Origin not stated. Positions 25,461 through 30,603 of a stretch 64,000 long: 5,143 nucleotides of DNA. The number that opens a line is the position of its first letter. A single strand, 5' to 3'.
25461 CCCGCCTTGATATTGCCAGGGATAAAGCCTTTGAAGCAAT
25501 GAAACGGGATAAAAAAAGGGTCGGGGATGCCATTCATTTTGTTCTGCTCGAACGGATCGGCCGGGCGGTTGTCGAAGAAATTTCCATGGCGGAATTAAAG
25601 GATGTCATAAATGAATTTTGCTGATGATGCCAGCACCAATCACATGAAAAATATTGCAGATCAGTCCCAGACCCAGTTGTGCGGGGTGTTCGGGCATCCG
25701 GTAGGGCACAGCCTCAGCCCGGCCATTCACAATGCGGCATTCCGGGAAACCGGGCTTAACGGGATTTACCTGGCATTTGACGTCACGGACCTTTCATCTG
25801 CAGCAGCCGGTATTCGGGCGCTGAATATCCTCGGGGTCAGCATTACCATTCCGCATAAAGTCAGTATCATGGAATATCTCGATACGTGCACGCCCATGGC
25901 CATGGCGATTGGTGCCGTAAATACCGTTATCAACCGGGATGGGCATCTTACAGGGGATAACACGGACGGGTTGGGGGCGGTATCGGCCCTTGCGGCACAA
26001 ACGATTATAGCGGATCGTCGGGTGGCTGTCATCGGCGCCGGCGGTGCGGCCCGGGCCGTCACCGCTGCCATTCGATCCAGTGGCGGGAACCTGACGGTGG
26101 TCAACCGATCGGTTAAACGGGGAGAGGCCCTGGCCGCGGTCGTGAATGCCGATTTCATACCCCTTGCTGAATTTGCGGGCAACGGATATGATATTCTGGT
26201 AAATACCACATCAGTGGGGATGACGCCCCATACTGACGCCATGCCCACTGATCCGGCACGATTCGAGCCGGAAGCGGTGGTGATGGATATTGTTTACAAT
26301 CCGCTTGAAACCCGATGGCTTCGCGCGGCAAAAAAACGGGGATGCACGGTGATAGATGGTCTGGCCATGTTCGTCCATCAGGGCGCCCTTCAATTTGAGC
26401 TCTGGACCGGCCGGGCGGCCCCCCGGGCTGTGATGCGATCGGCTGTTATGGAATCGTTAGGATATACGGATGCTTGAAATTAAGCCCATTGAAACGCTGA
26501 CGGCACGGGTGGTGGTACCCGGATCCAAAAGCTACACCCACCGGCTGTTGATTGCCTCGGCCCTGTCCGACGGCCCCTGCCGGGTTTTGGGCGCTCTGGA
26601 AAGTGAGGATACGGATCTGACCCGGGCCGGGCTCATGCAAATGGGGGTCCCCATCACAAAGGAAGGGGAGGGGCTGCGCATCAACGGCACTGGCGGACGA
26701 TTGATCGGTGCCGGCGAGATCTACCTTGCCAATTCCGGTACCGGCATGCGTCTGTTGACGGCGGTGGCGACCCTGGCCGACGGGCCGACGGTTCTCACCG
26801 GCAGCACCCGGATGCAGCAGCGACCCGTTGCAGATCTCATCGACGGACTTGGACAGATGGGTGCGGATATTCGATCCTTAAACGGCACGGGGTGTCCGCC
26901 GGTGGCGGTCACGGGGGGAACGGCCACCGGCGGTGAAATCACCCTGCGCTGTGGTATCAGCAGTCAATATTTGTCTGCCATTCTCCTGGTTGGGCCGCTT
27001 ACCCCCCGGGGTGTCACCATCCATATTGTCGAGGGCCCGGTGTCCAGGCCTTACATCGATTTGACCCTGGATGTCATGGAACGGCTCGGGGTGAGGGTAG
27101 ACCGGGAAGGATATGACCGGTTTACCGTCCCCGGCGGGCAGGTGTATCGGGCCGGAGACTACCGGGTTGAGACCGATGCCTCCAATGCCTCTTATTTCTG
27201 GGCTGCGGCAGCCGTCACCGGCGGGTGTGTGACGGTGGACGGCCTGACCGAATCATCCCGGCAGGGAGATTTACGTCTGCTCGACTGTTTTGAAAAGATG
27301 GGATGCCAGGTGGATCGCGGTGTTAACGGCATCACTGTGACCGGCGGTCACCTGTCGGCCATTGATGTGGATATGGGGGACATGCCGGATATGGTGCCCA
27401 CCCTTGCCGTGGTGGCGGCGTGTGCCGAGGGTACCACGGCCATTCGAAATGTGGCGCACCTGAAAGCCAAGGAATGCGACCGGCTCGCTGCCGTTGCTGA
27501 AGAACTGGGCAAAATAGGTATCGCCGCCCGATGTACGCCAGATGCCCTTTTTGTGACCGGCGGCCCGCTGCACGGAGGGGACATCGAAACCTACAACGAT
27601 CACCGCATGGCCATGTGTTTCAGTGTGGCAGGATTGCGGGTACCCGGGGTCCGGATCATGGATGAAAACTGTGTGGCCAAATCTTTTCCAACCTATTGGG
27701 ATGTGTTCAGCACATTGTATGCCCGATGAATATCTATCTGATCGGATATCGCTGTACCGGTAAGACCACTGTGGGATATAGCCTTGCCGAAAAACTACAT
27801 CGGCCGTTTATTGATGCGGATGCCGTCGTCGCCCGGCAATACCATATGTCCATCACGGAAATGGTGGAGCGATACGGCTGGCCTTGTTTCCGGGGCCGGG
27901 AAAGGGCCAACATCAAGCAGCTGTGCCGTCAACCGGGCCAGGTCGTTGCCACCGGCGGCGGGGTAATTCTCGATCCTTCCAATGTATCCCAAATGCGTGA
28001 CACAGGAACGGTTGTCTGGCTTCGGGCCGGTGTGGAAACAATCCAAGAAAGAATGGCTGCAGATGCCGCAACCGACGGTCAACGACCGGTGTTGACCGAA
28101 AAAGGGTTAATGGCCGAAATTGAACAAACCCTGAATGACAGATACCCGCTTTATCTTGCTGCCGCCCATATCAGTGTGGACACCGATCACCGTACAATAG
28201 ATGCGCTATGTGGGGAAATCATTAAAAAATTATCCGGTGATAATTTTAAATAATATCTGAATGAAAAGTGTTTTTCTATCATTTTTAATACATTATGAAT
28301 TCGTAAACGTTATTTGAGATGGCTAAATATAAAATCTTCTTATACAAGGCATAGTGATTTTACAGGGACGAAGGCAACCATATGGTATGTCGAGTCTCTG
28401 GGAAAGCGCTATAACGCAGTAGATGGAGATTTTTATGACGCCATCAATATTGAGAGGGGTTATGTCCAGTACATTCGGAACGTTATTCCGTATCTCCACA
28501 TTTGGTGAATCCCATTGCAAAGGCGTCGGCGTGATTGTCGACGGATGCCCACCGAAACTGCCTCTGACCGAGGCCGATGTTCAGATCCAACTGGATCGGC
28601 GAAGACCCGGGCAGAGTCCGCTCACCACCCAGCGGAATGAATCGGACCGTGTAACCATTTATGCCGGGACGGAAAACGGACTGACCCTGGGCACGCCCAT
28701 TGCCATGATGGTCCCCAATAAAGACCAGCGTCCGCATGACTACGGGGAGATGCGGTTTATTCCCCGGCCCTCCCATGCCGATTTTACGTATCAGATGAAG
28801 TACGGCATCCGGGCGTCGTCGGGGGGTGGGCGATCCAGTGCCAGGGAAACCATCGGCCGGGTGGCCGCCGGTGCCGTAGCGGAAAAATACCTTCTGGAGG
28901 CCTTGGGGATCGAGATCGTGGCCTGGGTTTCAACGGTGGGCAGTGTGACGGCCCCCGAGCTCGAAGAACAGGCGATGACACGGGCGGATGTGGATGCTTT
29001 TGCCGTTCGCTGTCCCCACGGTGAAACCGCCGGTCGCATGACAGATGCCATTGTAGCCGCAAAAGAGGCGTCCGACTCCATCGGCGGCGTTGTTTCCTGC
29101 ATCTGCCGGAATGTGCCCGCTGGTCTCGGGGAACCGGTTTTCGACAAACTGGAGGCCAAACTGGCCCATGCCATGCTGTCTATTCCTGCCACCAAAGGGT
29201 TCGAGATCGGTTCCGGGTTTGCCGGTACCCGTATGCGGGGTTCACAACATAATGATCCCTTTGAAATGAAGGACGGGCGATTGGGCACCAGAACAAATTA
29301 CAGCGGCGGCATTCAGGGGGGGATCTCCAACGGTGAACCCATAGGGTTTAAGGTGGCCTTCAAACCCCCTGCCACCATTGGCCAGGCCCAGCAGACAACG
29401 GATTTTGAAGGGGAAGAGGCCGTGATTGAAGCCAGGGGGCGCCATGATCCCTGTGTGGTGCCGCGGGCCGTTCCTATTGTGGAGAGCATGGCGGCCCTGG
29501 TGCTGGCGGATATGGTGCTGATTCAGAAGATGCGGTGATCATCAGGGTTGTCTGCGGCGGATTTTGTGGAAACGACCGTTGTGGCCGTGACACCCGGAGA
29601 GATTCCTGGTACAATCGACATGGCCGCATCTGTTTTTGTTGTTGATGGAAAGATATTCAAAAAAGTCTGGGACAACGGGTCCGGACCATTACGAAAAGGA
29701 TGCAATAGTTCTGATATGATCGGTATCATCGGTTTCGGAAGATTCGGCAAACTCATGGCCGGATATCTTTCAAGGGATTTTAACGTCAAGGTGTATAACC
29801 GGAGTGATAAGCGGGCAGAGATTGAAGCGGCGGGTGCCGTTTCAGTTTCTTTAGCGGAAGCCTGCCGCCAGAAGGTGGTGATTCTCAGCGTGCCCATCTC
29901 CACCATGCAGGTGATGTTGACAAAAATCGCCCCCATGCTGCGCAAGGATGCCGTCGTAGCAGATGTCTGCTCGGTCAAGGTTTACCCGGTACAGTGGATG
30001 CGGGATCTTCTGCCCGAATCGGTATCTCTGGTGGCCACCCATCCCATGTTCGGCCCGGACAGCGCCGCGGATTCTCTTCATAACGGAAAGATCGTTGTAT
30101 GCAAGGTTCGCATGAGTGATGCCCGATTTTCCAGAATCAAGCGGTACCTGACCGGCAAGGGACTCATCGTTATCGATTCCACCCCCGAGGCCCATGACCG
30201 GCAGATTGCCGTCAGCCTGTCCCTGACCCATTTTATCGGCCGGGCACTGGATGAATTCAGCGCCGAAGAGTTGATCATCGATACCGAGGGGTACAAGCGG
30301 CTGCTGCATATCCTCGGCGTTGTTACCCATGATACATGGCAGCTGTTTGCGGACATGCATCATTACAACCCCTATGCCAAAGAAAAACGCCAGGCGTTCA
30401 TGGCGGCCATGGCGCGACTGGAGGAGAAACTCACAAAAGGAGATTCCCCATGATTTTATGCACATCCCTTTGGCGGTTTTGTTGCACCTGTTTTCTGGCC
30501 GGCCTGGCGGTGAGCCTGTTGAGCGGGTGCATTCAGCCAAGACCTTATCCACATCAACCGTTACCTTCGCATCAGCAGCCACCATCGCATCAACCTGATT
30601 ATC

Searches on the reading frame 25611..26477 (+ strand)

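Call 9: search_protein_families(library=ncbifam, proteins=[window:25611-26477:+])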
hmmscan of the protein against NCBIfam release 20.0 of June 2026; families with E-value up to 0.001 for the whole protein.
window:25611-26477:+ (288 aa): 19 families
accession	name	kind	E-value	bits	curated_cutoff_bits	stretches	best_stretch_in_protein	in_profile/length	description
NF001319.0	PRK00258.3-3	equivalog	4.9e-85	284.9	252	1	18-283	3-274/279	shikimate dehydrogenase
TIGR00507.1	aroE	equivalog_domain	3e-83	279.1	200.2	1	23-283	2-269/270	shikimate dehydrogenase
NF001322.0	PRK00258.3-6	equivalog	2.8e-67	226.9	285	1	21-282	5-266/272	shikimate dehydrogenase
NF001314.0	PRK00258.2-2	equivalog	5.9e-66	222.4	248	1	19-283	5-288/290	shikimate dehydrogenase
NF001312.0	PRK00258.1-4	equivalog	1.1e-63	215.2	295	1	18-280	6-279/285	shikimate dehydrogenase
NF001313.0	PRK00258.2-1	equivalog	2.1e-60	204.7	431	2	19-152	7-143/290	shikimate dehydrogenase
NF009200.0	PRK12548.1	subfamily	4.6e-59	200.1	432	2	19-158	7-149/289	shikimate dehydrogenase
NF001315.0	PRK00258.2-4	equivalog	1.1e-58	198.7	413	1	20-280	6-280/284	shikimate dehydrogenase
NF001311.0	PRK00258.1-3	equivalog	1.7e-56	191.5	235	1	20-283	4-273/279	shikimate dehydrogenase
NF001316.0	PRK00258.2-5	equivalog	8.7e-52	176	247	1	23-278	3-256/263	shikimate dehydrogenase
NF009202.0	PRK12550.1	equivalog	2.7e-50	171.2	306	1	21-278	9-266/272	shikimate 5-dehydrogenase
NF001310.0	PRK00258.1-2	equivalog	1.5e-48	165.4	221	1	25-269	6-262/279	shikimate dehydrogenase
NF009201.0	PRK12549.1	subfamily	3.6e-48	164.2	235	1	18-279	4-280/286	shikimate dehydrogenase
NF009390.0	PRK12749.1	equivalog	2.1e-47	161.9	349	1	20-276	6-281/288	quinate/shikimate dehydrogenase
NF006802.0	PRK09310.1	equivalog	2.9e-47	161.6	598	1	19-268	213-456/477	bifunctional 3-dehydroquinate dehydratase/shikimate dehydrogenase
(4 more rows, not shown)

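Call 10: search_protein_families(library=pfam, proteins=[window:25611-26477:+])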
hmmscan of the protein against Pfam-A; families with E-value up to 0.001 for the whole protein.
window:25611-26477:+ (288 aa): 3 families
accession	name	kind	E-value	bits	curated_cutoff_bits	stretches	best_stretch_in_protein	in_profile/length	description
PF08501.16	Shikimate_dh_N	-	2.9e-28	98.3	27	1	26-106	1-83/83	Shikimate dehydrogenase substrate binding domain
PF18317.6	SDH_C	-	3.6e-15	55.8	25.8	1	250-280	1-31/31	Shikimate 5'-dehydrogenase C-terminal domain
PF01488.26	Shikimate_DH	-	1e-06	29.3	24.3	1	133-201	10-84/138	Shikimate / quinate 5-dehydrogenase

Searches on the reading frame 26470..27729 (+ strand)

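Call 9: search_protein_families(library=ncbifam, proteins=[window:26470-27729:+])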
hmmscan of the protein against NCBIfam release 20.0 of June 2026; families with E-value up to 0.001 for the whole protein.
window:26470-27729:+ (419 aa): 6 families
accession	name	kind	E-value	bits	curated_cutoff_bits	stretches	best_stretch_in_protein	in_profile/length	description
TIGR01356.1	aroA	equivalog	1.6e-134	448.8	287.25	1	13-418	2-414/415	3-phosphoshikimate 1-carboxyvinyltransferase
NF008816.0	PRK11860.1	equivalog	2e-110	369.9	943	1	2-415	7-434/662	bifunctional 3-phosphoshikimate 1-carboxyvinyltransferase/cytidylate kinase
NF011381.1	PRK14806.1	equivalog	2.5e-63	214.5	902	1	3-412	305-722/733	bifunctional prephenate dehydrogenase/3-phosphoshikimate 1-carboxyvinyltransferase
NF006873.0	PRK09369.1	subfamily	2.2e-22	79.3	297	1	2-394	4-387/419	UDP-N-acetylglucosamine 1-carboxyvinyltransferase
TIGR01072.1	murA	equivalog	5.9e-20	71.4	392.7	1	2-397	4-390/416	UDP-N-acetylglucosamine 1-carboxyvinyltransferase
NF009470.0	PRK12830.1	equivalog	5.1e-08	32.1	552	1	3-395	5-386/417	UDP-N-acetylglucosamine 1-carboxyvinyltransferase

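Call 10: search_protein_families(library=pfam, proteins=[window:26470-27729:+])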
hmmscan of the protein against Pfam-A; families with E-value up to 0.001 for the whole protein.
window:26470-27729:+ (419 aa): 1 family
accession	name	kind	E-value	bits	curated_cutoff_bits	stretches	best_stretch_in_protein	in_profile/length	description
PF00275.25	EPSP_synthase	-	3.6e-118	395.3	22.8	1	5-412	2-416/417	EPSP synthase (3-phosphoshikimate 1-carboxyvinyltransferase)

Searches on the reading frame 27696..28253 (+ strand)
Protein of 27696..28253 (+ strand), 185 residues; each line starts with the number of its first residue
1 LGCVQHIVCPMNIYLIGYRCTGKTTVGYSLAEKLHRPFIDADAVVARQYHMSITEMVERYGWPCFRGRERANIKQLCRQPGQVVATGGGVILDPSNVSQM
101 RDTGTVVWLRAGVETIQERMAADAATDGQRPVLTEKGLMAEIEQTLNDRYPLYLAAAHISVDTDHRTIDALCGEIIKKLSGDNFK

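Call 49: search_protein_families(library=ncbifam, proteins=[window:27696-28253:+], max_evalue=0.00001)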
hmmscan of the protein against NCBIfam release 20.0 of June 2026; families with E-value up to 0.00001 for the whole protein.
window:27696-28253:+ (185 aa): 12 families
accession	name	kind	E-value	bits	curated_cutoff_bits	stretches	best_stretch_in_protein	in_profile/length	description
NF002988.0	PRK03731.1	equivalog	8.5e-46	155.8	161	1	12-179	4-168/174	shikimate kinase AroL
NF010553.0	PRK13947.1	equivalog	1.7e-39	135.7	204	1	12-178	3-164/173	shikimate kinase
NF010552.0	PRK13946.1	equivalog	3.2e-33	115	186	1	12-180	25-188/198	shikimate kinase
NF010554.0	PRK13948.1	equivalog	7.2e-31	107.2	217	1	13-179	13-173/192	shikimate kinase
NF006015.0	PRK08154.1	subfamily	2.1e-27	96.1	204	1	12-177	138-300/314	anaerobic benzoate catabolism transcriptional regulator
NF040667.1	hom_kin_desulfo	exception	2.1e-27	96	197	1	12-179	2-162/163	homoserine kinase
NF003456.0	PRK05057.1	equivalog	1.1e-26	93.7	195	1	11-180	5-171/173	shikimate kinase AroK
NF010555.0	PRK13949.1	equivalog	9.2e-26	91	180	1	12-162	3-153/175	shikimate kinase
NF010556.0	PRK13951.1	equivalog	3.7e-19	69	560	1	11-155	1-137/492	bifunctional shikimate kinase AroK/3-dehydroquinate synthase AroB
NF010627.0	PRK14021.1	equivalog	1.2e-17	63.6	565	1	14-175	10-170/542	bifunctional shikimate kinase/3-dehydroquinate synthase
NF006610.0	PRK09169.1-4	subfamily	3.6e-15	53.7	4299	1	12-157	2867-3008/3056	hypothetical protein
NF001866.0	PRK00625.1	equivalog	8.8e-14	52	142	1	11-122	1-115/173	shikimate kinase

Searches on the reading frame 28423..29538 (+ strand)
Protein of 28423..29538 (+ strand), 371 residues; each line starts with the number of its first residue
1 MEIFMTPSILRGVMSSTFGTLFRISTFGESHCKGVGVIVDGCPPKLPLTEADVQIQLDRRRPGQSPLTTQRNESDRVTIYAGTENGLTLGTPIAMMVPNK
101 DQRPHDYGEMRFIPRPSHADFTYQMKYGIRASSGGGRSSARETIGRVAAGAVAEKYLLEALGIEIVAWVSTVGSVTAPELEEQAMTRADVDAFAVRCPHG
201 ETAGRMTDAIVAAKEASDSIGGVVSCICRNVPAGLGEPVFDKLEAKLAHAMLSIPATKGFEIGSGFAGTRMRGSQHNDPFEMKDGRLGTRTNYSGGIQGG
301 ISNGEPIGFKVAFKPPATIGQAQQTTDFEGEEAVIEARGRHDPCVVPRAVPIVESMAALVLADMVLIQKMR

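Call 9: search_protein_families(library=ncbifam, proteins=[window:28423-29538:+])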
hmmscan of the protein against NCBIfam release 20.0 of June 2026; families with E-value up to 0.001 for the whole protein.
window:28423-29538:+ (371 aa): 3 families
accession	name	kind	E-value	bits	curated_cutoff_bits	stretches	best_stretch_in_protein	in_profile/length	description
TIGR00033.1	aroC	equivalog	4.3e-143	476.5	212.2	1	22-369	1-348/351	chorismate synthase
NF003793.1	PRK05382.1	equivalog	3.9e-138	460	321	1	23-366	1-343/344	chorismate synthase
NF009113.0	PRK12463.1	equivalog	1e-55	189.3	799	1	23-367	2-366/390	chorismate synthase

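Call 10: search_protein_families(library=pfam, proteins=[window:28423-29538:+])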
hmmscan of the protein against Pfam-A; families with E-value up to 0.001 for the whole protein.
window:28423-29538:+ (371 aa): 1 family
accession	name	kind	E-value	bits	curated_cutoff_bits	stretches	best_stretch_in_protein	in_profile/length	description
PF01264.26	Chorismate_synt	-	1e-137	458.7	27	1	22-366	1-327/327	Chorismate synthase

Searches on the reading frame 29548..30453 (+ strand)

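Call 49: search_protein_families(library=ncbifam, proteins=[window:29548-30453:+], max_evalue=0.00001)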
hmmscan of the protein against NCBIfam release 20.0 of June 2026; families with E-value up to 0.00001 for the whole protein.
window:29548-30453:+ (301 aa): 17 families
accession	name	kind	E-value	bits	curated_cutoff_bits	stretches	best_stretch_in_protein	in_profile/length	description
NF006409.0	PRK08655.1-3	equivalog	1.4e-39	136.4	310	1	58-298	3-251/290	prephenate dehydrogenase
NF006408.0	PRK08655.1-2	equivalog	3.4e-33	115.1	422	1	57-299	8-260/441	prephenate dehydrogenase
NF006410.0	PRK08655.1-4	equivalog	1.4e-25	90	498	1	58-294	7-256/446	prephenate dehydrogenase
NF006411.0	PRK08655.1-5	equivalog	1.6e-23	83.2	464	1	58-234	6-188/443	prephenate dehydrogenase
NF006407.0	PRK08655.1-1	equivalog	7e-22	77.8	834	1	58-293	3-250/439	prephenate dehydrogenase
NF005694.0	PRK07502.1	equivalog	3e-17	62.8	409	1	57-232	8-198/310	prephenate/arogenate dehydrogenase family protein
NF008400.0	PRK11199.1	equivalog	4.7e-17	62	273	1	57-234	100-263/374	bifunctional chorismate mutase/prephenate dehydrogenase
NF005650.0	PRK07417.1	equivalog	1.4e-14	54.1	290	1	57-234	3-189/281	prephenate/arogenate dehydrogenase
NF006307.0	PRK08507.1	equivalog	7.1e-14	51.6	295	1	58-295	3-246/275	prephenate dehydrogenase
NF011381.1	PRK14806.1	equivalog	2.4e-13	49.2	902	1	94-235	46-199/733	bifunctional prephenate dehydrogenase/3-phosphoshikimate 1-carboxyvinyltransferase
NF005032.0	PRK06444.1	equivalog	4.1e-13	49.4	293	1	60-279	5-184/197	prephenate dehydrogenase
NF006457.0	PRK08818.1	equivalog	1.4e-10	40.9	411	1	55-228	4-170/373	prephenate dehydrogenase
NF005107.0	PRK06545.1-5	equivalog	6.3e-10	38.5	414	1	101-234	55-197/367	prephenate dehydrogenase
NF005105.0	PRK06545.1-3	equivalog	4.8e-08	32.2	524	1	57-218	4-182/367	prephenate dehydrogenase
NF005104.0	PRK06545.1-1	equivalog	7.1e-08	31.9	713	1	85-232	38-194/366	prephenate dehydrogenase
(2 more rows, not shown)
